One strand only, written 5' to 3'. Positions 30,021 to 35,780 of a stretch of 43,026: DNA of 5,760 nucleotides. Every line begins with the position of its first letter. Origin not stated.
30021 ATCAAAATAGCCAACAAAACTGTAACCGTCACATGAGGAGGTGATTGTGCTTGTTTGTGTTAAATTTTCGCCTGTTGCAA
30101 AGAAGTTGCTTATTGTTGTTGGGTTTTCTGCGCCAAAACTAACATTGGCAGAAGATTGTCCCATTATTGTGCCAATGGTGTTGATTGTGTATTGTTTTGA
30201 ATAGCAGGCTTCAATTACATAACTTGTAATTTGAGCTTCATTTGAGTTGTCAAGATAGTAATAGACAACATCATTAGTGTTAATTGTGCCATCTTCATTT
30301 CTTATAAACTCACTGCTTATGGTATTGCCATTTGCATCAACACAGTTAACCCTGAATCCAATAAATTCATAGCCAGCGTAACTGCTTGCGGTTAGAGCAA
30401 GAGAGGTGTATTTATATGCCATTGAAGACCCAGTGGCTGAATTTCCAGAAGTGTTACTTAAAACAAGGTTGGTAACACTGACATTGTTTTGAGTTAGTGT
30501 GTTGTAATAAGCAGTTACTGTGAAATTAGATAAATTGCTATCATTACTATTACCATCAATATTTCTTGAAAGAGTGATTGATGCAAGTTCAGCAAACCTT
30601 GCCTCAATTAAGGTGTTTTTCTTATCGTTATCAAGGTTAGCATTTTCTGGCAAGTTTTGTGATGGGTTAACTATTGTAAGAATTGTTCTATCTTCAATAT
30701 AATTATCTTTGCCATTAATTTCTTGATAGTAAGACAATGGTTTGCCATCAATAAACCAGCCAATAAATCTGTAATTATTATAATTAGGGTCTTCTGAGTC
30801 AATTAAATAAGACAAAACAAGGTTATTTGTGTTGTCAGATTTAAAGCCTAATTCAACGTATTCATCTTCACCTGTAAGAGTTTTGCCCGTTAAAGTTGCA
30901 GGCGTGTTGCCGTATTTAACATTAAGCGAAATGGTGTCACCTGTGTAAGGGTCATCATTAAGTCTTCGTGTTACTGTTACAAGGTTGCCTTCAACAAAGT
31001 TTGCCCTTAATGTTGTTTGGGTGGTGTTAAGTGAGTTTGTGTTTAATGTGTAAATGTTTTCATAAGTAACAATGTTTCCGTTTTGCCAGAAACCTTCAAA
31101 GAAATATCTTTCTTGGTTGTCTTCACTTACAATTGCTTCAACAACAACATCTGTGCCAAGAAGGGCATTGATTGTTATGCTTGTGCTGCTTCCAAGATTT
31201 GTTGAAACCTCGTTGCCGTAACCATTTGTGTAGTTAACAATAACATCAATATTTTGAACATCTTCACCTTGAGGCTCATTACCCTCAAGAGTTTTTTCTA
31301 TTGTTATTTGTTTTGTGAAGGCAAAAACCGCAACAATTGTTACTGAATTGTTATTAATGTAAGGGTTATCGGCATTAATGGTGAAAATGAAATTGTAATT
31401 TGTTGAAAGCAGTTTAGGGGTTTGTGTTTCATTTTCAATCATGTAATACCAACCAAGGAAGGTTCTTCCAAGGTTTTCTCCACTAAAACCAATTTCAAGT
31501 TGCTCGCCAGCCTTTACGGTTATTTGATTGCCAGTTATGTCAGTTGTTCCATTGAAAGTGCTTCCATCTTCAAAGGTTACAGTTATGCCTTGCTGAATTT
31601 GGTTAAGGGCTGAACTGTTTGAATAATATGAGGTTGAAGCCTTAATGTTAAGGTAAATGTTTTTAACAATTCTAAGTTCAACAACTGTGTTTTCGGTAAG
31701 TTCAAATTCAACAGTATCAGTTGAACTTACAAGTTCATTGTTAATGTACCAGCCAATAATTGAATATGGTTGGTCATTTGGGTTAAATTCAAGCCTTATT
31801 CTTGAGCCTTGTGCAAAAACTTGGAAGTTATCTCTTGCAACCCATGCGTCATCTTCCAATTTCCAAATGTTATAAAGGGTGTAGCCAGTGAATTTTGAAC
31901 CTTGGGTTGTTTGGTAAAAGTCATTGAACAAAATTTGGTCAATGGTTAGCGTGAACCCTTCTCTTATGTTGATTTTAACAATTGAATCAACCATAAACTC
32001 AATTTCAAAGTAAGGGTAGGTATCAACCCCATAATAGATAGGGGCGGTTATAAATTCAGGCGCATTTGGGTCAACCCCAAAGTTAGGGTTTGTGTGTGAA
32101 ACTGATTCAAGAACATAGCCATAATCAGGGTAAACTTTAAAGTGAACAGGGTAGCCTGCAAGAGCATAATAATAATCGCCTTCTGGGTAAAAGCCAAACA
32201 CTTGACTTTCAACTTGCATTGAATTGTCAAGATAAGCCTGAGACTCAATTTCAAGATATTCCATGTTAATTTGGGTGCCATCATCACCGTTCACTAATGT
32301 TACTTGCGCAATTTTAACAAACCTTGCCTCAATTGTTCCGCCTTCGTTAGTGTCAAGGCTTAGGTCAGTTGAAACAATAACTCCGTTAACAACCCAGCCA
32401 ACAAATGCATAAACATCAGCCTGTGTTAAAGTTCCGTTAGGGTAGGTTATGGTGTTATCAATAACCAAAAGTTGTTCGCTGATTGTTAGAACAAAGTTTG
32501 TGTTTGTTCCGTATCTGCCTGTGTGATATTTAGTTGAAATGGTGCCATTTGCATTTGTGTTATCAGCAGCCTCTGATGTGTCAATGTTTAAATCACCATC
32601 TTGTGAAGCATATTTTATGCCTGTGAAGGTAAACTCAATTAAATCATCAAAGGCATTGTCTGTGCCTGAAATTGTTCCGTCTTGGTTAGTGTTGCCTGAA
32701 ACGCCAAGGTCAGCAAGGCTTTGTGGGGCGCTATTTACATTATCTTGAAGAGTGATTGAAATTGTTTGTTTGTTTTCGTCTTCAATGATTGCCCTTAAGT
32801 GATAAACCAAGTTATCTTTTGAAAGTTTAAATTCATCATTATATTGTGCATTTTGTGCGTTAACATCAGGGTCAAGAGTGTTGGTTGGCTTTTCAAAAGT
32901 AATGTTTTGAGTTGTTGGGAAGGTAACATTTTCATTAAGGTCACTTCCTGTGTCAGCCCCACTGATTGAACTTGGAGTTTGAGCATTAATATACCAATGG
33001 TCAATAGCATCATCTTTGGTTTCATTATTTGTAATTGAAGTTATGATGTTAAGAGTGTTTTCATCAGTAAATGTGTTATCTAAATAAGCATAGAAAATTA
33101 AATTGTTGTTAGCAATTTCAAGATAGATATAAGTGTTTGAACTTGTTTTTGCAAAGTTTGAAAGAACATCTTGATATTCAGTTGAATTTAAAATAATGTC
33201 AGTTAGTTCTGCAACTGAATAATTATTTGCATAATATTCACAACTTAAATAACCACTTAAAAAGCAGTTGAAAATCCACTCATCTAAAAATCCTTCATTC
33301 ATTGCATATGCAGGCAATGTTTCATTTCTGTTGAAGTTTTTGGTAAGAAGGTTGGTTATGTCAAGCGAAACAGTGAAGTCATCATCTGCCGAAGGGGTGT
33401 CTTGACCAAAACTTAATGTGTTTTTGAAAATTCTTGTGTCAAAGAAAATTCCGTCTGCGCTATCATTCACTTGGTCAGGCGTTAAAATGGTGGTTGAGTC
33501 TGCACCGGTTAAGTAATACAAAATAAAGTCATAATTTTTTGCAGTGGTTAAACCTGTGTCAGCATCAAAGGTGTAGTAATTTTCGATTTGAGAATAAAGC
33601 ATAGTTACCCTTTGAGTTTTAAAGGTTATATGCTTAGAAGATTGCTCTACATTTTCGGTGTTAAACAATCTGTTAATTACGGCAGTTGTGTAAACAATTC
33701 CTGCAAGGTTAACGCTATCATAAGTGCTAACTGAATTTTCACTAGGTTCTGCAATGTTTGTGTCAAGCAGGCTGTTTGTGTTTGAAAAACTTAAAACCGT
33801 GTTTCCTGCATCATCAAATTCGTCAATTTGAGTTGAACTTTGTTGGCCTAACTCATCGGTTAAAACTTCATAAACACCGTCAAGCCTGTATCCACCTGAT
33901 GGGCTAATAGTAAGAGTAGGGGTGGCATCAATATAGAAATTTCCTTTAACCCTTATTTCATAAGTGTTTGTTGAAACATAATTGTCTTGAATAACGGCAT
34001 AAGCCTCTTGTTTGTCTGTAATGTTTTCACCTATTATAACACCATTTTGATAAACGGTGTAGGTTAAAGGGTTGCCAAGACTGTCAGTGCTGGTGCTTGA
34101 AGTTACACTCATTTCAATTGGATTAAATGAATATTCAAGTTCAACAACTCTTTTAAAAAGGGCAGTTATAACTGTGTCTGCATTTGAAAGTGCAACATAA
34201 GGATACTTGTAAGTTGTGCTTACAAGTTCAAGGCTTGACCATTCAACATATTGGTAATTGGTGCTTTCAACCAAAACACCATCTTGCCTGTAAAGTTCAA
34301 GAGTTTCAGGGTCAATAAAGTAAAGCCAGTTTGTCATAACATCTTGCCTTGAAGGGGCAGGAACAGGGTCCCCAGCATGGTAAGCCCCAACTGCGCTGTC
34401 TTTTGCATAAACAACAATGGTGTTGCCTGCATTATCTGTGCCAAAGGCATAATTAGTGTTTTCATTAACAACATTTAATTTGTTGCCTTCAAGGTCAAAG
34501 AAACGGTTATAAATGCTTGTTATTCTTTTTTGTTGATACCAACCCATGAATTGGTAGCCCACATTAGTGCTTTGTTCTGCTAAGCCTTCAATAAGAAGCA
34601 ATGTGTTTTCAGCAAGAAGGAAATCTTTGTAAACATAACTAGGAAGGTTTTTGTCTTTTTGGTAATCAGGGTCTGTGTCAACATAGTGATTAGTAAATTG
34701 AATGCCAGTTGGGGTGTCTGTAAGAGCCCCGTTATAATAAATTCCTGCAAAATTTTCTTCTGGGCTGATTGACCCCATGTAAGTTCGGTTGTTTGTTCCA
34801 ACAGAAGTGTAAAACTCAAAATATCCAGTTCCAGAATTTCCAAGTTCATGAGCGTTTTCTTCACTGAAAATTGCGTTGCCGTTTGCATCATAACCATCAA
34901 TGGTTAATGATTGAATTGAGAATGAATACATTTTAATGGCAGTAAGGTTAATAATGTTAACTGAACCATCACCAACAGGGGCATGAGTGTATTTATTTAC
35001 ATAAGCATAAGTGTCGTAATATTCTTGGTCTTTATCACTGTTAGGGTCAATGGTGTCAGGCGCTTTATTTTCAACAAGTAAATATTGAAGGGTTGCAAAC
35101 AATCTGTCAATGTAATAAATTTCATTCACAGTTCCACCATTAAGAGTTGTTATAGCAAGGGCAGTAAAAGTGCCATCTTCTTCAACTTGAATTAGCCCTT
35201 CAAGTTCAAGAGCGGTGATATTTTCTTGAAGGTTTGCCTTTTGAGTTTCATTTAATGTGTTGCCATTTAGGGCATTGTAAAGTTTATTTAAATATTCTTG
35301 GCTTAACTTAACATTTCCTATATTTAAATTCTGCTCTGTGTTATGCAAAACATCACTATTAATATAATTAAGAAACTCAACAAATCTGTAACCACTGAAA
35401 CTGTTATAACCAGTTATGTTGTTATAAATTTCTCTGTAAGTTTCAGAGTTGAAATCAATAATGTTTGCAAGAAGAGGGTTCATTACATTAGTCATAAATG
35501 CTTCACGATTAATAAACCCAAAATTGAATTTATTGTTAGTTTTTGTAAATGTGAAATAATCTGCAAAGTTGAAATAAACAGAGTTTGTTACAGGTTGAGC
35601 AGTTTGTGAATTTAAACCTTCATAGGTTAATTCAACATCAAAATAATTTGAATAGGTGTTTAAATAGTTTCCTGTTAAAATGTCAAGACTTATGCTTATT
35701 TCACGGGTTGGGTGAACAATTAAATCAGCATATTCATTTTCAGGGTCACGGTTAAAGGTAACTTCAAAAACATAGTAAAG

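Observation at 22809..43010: Single 20,202-nt ORF encoding a 6,733-aa envelope protein of no assignable function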

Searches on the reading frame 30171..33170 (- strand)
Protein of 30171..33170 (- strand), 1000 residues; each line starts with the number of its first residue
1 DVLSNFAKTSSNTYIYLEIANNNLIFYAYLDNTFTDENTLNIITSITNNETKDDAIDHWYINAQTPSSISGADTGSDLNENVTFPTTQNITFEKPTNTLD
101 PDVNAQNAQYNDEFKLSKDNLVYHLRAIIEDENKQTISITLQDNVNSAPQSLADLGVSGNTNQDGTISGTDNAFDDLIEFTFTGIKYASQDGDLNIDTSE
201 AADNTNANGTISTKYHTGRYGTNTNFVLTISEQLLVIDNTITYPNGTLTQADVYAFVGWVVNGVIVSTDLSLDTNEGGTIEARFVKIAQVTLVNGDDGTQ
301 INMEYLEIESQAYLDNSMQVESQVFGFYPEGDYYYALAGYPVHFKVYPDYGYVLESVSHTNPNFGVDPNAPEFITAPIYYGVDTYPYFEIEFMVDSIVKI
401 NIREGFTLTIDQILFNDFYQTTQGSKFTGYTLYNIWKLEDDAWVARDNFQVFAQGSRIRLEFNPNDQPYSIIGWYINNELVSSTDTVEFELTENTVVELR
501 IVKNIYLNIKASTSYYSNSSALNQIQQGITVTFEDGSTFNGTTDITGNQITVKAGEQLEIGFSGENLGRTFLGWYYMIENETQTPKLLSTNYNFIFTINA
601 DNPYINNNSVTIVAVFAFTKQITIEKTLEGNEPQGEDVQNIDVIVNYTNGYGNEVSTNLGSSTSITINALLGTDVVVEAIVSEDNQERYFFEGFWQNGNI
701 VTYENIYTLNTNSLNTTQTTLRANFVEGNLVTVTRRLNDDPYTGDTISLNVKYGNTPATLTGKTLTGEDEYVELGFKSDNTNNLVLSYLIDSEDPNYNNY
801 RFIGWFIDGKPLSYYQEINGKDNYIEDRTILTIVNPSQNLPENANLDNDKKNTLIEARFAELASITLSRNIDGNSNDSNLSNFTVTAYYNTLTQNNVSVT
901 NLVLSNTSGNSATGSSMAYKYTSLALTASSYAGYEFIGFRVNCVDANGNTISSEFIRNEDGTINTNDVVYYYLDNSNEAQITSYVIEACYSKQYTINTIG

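Call 8: search_protein_families(library=pfam, proteins=[window:30171-33170:-], max_evalue=1)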
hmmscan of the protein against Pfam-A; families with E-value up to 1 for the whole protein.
window:30171-33170:- (1000 aa): 2 families
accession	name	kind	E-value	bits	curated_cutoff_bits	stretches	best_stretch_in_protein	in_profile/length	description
PF16820.11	PKD_3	-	0.0044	17.3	26.3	0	473-501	36-64/68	PKD-like domain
PF18998.6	Flg_new_2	-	0.05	14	23.6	1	904-950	5-51/73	Divergent InlB B-repeat domain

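Call 69: search_protein_families(library=ncbifam, proteins=[window:30171-33170:-], max_evalue=1)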
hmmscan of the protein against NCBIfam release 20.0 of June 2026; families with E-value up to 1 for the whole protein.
window:30171-33170:- (1000 aa): 1 family
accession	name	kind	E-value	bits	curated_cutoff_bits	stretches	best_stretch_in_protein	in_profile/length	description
NF050085.1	LIC10280_fam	exception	0.16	12.3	100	1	513-560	14-62/85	LIC10280 family protein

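Call 103: search_protein_families(library=phrogs, proteins=[window:30171-33170:-], max_evalue=0.1)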
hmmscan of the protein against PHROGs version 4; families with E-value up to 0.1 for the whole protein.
window:30171-33170:- (1000 aa): 0 families

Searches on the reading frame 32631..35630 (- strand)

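Call 8: search_protein_families(library=pfam, proteins=[window:32631-35630:-], max_evalue=1)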
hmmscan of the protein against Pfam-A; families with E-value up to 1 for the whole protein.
window:32631-35630:- (1000 aa): 1 family
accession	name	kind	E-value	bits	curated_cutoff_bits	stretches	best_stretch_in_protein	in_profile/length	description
PF09479.16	Flg_new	-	0.33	11.5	27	1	352-375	26-49/65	Listeria-Bacteroides repeat domain (List_Bact_rpt)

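Call 69: search_protein_families(library=ncbifam, proteins=[window:32631-35630:-], max_evalue=1)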
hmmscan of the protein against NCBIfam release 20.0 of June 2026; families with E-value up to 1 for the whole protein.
window:32631-35630:- (1000 aa): 0 families

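Call 103: search_protein_families(library=phrogs, proteins=[window:32631-35630:-], max_evalue=0.1)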
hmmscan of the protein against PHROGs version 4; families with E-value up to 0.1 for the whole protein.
window:32631-35630:- (1000 aa): 0 families
